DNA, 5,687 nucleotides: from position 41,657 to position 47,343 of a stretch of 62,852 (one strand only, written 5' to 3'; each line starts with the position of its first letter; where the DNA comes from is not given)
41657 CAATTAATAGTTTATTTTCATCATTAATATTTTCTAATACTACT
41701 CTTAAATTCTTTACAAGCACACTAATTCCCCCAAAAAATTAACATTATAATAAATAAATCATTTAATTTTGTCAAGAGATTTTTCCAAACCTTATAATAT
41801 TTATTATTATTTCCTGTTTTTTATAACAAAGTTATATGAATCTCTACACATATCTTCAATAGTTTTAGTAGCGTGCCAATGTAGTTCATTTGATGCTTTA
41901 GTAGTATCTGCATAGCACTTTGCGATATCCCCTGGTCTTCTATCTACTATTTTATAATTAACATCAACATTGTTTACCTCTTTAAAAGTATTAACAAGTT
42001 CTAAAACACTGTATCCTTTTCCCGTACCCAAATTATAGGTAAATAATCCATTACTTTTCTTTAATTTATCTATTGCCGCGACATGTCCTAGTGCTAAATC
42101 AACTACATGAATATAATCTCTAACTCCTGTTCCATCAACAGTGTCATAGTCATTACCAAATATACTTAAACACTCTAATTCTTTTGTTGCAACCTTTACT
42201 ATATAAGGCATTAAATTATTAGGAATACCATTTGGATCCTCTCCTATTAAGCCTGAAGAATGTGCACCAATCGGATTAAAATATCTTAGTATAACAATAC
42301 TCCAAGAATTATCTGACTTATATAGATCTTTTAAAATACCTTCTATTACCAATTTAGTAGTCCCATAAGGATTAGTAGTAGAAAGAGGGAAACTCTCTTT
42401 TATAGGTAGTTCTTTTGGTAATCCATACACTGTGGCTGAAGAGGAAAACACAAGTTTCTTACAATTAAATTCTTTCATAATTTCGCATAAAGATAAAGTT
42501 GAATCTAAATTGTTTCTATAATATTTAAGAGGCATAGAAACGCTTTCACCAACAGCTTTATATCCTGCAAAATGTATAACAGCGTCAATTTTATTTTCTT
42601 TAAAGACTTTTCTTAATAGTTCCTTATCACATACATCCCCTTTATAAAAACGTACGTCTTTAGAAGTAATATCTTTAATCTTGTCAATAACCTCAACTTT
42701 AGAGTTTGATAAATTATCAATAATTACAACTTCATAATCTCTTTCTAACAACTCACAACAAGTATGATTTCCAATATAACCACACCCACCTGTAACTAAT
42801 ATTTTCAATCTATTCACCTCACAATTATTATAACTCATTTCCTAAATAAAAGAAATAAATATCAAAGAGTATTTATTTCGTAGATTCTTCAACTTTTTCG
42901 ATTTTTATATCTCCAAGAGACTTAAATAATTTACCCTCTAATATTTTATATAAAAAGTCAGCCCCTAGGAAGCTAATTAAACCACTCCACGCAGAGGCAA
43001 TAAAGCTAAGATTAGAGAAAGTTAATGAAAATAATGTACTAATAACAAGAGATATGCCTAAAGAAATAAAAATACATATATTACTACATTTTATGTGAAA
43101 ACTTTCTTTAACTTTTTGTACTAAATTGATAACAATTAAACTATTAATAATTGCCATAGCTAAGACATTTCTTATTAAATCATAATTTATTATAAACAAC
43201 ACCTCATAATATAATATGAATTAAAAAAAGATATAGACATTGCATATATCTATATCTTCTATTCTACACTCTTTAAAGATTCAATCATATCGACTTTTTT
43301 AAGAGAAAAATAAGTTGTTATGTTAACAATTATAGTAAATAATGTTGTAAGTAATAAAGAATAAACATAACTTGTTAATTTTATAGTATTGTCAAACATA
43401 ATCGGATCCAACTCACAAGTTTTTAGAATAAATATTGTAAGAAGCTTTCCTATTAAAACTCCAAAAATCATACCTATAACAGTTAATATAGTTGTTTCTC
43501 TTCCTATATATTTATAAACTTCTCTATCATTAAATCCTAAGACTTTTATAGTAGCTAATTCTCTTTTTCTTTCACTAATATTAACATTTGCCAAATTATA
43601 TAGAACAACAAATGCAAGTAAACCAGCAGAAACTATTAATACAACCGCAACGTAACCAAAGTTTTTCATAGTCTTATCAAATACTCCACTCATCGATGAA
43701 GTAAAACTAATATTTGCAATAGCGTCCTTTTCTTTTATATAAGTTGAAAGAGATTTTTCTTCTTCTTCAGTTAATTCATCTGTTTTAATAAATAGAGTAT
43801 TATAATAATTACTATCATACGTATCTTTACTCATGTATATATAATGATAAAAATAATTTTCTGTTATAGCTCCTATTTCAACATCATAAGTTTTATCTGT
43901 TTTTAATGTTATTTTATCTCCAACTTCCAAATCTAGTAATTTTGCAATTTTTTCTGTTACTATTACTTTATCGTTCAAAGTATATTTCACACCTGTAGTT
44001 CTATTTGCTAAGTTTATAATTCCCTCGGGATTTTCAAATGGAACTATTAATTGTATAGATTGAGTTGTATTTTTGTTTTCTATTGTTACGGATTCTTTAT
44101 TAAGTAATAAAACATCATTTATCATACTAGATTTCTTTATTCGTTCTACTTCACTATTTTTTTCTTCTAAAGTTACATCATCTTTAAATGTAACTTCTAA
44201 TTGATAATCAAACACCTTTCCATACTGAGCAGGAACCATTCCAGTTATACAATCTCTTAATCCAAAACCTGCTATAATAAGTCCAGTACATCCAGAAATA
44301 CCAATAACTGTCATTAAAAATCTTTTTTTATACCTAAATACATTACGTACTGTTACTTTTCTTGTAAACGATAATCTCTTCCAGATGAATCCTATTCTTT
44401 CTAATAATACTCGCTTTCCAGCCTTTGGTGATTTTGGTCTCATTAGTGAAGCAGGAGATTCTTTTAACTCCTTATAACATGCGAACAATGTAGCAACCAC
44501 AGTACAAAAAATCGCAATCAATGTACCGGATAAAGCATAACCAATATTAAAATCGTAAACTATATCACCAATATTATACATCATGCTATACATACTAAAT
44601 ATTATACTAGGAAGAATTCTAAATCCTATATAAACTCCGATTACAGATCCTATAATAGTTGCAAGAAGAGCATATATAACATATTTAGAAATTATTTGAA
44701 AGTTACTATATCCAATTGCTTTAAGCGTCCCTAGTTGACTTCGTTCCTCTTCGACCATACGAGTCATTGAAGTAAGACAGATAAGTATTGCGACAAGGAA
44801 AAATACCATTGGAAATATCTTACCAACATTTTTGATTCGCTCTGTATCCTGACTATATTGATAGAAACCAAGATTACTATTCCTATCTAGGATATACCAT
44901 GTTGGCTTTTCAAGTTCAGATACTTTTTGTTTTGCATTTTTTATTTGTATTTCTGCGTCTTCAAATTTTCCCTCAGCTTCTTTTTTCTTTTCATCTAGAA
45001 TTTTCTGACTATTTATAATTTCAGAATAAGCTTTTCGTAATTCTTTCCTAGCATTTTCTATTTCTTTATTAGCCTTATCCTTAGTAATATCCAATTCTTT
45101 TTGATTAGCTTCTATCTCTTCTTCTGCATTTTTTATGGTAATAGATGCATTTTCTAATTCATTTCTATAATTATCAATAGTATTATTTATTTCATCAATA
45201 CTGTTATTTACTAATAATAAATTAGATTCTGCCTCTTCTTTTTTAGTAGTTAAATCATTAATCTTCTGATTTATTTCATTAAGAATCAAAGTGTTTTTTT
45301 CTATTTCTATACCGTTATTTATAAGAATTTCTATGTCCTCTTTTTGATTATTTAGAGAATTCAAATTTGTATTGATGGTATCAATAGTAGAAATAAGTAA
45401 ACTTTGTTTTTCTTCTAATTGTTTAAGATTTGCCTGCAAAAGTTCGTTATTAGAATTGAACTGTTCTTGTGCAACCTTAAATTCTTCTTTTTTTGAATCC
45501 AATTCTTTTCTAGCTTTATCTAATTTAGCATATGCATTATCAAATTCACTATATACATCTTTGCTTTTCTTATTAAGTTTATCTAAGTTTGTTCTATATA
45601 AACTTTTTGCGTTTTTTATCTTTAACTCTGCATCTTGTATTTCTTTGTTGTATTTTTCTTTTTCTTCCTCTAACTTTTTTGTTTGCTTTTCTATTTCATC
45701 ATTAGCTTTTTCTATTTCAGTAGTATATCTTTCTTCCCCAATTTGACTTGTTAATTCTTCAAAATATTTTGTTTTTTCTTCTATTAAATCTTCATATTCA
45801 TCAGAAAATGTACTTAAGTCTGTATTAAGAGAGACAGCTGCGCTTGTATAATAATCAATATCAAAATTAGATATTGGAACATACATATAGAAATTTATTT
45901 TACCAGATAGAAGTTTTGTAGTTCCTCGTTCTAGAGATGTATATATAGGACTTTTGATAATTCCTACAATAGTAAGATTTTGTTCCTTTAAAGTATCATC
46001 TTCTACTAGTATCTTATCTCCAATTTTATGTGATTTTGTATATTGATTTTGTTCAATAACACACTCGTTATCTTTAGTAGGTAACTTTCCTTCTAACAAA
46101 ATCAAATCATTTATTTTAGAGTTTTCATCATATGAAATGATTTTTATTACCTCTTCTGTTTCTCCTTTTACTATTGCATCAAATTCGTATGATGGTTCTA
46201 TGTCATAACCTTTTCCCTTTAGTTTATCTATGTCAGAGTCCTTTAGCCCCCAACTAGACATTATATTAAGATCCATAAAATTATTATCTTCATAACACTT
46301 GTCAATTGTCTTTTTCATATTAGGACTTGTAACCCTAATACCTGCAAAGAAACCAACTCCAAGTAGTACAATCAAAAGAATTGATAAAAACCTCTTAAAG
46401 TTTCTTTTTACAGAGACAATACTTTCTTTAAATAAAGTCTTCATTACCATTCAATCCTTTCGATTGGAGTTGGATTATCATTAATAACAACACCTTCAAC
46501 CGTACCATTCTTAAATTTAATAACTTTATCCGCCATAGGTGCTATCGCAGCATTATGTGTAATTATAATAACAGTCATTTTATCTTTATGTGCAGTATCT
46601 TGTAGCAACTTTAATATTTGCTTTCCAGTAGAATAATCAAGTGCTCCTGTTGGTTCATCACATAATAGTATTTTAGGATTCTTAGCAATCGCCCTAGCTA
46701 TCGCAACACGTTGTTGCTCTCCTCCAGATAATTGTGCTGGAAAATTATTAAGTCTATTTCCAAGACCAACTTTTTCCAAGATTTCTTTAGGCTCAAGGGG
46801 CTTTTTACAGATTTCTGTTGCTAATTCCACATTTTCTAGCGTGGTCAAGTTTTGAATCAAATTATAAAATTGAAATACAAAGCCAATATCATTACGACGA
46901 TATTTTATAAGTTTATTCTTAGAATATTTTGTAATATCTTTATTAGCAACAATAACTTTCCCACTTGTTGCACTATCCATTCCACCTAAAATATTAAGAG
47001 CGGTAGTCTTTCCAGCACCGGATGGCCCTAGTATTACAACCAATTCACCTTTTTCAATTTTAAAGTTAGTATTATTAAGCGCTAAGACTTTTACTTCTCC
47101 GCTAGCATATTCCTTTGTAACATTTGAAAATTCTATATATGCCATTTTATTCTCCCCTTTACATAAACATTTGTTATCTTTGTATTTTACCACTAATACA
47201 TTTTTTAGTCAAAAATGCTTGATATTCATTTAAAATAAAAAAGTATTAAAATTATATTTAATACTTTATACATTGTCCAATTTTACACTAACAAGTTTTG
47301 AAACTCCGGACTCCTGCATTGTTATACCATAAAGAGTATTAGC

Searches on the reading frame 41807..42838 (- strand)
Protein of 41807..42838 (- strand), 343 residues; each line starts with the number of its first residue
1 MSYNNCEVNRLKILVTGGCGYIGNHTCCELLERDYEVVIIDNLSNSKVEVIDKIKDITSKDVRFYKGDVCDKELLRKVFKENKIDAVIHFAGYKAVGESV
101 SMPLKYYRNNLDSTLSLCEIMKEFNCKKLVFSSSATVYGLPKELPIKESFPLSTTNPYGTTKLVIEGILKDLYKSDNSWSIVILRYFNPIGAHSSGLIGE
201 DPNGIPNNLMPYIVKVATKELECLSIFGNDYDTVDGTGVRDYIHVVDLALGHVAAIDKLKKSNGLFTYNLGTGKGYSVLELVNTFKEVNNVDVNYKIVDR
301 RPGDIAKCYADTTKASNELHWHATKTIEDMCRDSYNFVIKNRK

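Call 108: search_protein_families(library=pfam, proteins=[window:41807-42838:-], max_evalue=0.001)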
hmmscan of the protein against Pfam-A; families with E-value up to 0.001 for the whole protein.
window:41807-42838:- (343 aa): 11 families
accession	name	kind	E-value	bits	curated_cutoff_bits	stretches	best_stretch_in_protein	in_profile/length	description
PF16363.11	GDP_Man_Dehyd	-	4.4e-61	207.6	27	1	14-333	1-331/332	GDP-mannose 4,6 dehydratase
PF01370.27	Epimerase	-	1.9e-55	188.3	20.9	1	13-271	1-240/240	NAD dependent epimerase/dehydratase family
PF02719.21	Polysacc_synt_2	-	7.7e-18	65.1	20.2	1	13-193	1-175/293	Polysaccharide biosynthesis protein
PF01073.25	3Beta_HSD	-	1e-15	58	22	1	14-140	1-122/280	3-beta hydroxysteroid dehydrogenase/isomerase family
PF04321.23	RmlD_sub_bind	-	6.3e-11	42.3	27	1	12-171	2-138/287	RmlD substrate binding domain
PF00106.31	adh_short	-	6.1e-09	36.1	26.6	1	13-103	3-97/195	short chain dehydrogenase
PF13460.12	NAD_binding_10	-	5.9e-07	30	27.2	1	17-182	1-141/184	NAD(P)H-binding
PF07993.18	NAD_binding_4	-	9.8e-07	28.6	20.1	1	15-196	1-214/258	Male sterility protein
PF08659.16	KR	-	2.7e-06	27.8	22.6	1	13-141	3-144/180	KR domain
PF05368.20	NmrA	-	1.1e-05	25.6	27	1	12-134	4-107/298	NmrA-like family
PF02254.24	TrkA_N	-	0.00041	21.1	23.8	0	18-92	5-71/116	TrkA-N domain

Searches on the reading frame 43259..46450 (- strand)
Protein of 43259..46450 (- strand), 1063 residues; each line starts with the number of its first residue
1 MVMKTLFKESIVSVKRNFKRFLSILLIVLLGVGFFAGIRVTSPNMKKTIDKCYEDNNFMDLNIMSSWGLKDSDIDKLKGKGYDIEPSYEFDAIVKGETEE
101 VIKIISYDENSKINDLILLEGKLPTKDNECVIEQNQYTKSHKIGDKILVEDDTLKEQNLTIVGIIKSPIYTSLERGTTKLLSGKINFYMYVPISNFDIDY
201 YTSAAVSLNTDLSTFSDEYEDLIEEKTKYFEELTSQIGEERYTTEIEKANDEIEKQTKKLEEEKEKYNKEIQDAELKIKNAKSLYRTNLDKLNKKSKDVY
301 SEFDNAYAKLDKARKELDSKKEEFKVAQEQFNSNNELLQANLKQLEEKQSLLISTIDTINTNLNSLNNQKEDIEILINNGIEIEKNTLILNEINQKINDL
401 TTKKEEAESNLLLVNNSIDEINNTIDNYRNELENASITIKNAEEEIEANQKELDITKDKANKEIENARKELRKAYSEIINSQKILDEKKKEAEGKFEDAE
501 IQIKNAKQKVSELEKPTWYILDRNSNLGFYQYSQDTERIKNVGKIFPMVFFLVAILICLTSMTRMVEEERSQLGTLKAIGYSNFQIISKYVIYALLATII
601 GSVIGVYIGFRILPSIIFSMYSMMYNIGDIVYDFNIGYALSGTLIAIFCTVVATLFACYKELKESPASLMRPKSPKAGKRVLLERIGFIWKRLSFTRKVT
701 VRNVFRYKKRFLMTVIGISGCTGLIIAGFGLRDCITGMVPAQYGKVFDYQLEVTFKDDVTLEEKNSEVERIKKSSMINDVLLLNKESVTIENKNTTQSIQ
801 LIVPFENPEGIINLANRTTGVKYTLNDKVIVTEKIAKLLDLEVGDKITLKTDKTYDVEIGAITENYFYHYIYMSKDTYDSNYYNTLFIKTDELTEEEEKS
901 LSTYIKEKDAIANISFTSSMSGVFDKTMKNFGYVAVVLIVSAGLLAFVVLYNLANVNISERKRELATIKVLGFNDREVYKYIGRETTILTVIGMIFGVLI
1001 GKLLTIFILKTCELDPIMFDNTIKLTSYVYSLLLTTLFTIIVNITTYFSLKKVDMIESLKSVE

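Call 108: search_protein_families(library=pfam, proteins=[window:43259-46450:-], max_evalue=0.001)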
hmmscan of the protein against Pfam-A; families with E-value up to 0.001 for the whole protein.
window:43259-46450:- (1063 aa): 2 families
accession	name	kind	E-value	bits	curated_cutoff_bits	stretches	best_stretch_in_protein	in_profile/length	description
PF02687.27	FtsX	-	8.7e-31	106.9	25.5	2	937-1052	2-117/120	FtsX-like permease C-terminal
PF12704.14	MacB_PCD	-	3.1e-11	44.4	27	1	25-208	5-191/207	MacB-like periplasmic core domain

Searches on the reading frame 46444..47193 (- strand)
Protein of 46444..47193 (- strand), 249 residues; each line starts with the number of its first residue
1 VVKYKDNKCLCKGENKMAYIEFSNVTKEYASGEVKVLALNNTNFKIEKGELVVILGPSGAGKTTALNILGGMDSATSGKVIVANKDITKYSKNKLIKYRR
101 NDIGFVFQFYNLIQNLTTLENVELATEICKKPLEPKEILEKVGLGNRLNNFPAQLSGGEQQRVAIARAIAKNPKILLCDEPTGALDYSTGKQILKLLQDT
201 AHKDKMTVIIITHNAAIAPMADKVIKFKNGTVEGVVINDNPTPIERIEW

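Call 108: search_protein_families(library=pfam, proteins=[window:46444-47193:-], max_evalue=0.001)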
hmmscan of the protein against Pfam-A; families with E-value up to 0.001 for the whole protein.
window:46444-47193:- (249 aa): 4 families
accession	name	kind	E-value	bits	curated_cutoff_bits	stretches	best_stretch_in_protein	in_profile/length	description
PF00005.33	ABC_tran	-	6e-36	124.5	25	1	39-182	1-136/137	ABC transporter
PF02463.25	SMC_N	-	1.5e-06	28.2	40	1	52-228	27-212/220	RecF/RecN/SMC N terminal domain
PF13304.12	AAA_21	-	2.4e-05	25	27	0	51-77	1-26/304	AAA domain, putative AbiEii toxin, Type IV TA system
PF13604.12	AAA_30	-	0.00034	20.8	27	0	50-83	19-52/191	AAA domain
